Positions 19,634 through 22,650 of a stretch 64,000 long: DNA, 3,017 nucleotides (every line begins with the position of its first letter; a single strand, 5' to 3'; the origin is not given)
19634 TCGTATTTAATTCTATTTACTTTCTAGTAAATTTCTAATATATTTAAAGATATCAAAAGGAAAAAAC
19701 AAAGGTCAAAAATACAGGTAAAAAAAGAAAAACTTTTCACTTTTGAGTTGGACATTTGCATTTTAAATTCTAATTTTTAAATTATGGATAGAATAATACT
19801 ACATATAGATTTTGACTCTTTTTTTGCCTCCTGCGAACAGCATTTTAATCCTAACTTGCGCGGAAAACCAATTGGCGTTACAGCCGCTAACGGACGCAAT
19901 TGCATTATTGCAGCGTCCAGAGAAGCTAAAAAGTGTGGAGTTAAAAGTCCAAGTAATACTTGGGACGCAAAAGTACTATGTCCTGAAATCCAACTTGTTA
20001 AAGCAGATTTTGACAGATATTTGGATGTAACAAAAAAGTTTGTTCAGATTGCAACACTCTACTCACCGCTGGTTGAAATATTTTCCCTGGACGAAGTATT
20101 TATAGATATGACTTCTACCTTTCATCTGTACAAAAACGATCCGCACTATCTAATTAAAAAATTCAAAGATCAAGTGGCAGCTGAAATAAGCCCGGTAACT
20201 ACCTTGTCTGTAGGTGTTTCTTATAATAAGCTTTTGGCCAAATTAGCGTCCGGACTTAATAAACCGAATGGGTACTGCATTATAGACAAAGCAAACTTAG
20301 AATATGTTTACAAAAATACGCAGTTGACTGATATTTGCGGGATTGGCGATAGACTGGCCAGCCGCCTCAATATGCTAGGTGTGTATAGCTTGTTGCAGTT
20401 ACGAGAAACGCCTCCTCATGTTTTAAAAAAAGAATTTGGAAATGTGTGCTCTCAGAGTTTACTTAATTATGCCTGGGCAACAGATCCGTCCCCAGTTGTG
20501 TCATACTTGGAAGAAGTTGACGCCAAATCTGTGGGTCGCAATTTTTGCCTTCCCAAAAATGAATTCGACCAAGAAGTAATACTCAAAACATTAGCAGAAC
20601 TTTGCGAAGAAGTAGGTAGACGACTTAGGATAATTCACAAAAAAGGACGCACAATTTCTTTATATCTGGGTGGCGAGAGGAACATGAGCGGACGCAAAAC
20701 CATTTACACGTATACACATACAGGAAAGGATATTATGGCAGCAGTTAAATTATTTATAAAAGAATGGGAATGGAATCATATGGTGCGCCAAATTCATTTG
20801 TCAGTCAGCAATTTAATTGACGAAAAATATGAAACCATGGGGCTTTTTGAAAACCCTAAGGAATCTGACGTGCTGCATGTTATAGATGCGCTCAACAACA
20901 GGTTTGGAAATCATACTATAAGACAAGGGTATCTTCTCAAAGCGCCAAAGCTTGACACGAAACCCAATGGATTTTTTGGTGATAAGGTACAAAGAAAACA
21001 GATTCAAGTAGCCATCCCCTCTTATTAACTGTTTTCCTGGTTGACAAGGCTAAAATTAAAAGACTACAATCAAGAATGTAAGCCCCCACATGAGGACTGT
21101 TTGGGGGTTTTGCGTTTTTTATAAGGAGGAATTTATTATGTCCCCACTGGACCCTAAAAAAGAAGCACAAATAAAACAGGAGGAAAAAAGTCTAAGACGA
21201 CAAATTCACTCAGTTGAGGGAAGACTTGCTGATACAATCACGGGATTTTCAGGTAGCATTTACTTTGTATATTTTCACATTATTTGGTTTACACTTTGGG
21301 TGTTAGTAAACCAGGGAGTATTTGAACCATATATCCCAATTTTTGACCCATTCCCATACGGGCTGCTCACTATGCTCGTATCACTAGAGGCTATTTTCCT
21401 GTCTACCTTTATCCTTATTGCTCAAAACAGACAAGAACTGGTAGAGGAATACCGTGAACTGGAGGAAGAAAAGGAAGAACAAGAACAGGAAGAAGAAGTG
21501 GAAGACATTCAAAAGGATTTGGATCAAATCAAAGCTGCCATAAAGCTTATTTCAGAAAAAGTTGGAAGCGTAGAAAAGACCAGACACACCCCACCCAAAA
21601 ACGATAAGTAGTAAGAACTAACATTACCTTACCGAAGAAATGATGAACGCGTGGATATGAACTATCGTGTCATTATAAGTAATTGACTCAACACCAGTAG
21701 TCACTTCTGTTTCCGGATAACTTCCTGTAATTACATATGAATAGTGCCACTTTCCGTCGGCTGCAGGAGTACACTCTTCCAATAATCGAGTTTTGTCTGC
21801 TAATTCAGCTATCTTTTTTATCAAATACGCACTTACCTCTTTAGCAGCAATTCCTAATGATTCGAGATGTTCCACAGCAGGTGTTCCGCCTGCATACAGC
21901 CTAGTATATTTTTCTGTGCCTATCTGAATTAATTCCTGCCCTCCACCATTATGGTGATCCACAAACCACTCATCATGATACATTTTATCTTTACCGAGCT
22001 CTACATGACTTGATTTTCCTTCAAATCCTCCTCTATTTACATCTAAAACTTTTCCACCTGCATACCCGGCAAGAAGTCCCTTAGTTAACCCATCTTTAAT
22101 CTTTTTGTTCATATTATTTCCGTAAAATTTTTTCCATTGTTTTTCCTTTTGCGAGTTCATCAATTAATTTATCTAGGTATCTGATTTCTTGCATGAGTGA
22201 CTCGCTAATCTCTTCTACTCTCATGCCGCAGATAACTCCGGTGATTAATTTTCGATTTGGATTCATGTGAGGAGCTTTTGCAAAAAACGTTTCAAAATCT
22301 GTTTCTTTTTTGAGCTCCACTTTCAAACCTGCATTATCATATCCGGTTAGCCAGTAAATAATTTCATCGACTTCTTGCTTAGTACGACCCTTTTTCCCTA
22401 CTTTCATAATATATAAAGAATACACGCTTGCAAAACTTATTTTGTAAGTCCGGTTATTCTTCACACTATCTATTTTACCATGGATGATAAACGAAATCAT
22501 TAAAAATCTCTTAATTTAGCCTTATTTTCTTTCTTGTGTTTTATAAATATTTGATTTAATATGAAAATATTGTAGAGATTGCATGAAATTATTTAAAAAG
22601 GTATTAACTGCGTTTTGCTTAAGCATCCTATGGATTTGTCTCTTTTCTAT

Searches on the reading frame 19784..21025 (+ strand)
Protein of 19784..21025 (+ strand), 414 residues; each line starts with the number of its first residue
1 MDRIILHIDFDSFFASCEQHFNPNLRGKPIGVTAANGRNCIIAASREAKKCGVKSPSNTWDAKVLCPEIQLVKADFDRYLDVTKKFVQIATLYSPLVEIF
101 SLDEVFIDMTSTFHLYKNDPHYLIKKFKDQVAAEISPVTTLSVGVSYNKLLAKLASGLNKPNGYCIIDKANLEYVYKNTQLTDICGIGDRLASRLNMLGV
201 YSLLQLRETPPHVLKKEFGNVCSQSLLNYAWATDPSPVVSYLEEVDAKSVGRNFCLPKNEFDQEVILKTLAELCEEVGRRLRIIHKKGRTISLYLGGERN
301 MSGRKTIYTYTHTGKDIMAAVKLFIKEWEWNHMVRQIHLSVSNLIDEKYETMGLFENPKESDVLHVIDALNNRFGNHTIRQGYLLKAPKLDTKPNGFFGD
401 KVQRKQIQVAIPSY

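Call 21: search_protein_families(library=pfam, proteins=[window:19784-21025:+], max_evalue=0.001)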
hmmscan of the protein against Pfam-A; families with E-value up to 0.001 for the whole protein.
window:19784-21025:+ (414 aa): 3 families
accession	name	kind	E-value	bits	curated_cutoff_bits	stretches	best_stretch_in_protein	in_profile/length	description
PF00817.25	IMS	-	2e-40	138.5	23.2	1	8-156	1-147/148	impB/mucB/samB family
PF11799.13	IMS_C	-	1e-12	48.8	20.7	1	248-352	2-107/109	impB/mucB/samB family C-terminal domain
PF21999.2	IMS_HHH_1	-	1.2e-05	26.1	27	1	183-229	2-48/53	DNA polymerase-iota, thumb domain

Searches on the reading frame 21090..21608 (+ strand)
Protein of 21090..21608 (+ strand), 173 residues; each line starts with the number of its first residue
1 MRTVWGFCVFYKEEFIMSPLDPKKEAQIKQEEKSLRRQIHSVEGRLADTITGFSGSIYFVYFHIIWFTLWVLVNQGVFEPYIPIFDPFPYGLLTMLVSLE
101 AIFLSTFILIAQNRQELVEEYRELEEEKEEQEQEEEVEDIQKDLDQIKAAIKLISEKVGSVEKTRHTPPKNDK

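Call 21: search_protein_families(library=pfam, proteins=[window:21090-21608:+], max_evalue=0.001)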
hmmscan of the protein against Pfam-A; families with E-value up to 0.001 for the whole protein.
window:21090-21608:+ (173 aa): 2 families
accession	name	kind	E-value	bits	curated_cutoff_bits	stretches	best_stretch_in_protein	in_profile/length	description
PF06210.16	DUF1003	-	3.7e-23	82.1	27.4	1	55-152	2-97/103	Protein of unknown function (DUF1003)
PF14584.11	DUF4446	-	0.00046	20.7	27.4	0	94-164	4-74/150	Protein of unknown function (DUF4446)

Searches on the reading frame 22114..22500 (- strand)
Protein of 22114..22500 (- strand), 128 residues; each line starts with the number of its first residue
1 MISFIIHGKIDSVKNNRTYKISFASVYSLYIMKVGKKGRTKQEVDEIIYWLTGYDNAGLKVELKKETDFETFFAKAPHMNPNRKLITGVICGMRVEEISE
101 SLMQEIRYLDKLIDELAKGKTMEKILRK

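Call 21: search_protein_families(library=pfam, proteins=[window:22114-22500:-], max_evalue=0.001)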
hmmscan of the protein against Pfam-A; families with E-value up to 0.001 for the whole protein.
window:22114-22500:- (128 aa): 1 family
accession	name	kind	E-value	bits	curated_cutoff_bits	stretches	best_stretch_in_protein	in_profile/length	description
PF09966.14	DUF2200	-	1.2e-51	174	22.8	1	18-127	2-111/111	Uncharacterized protein conserved in bacteria (DUF2200)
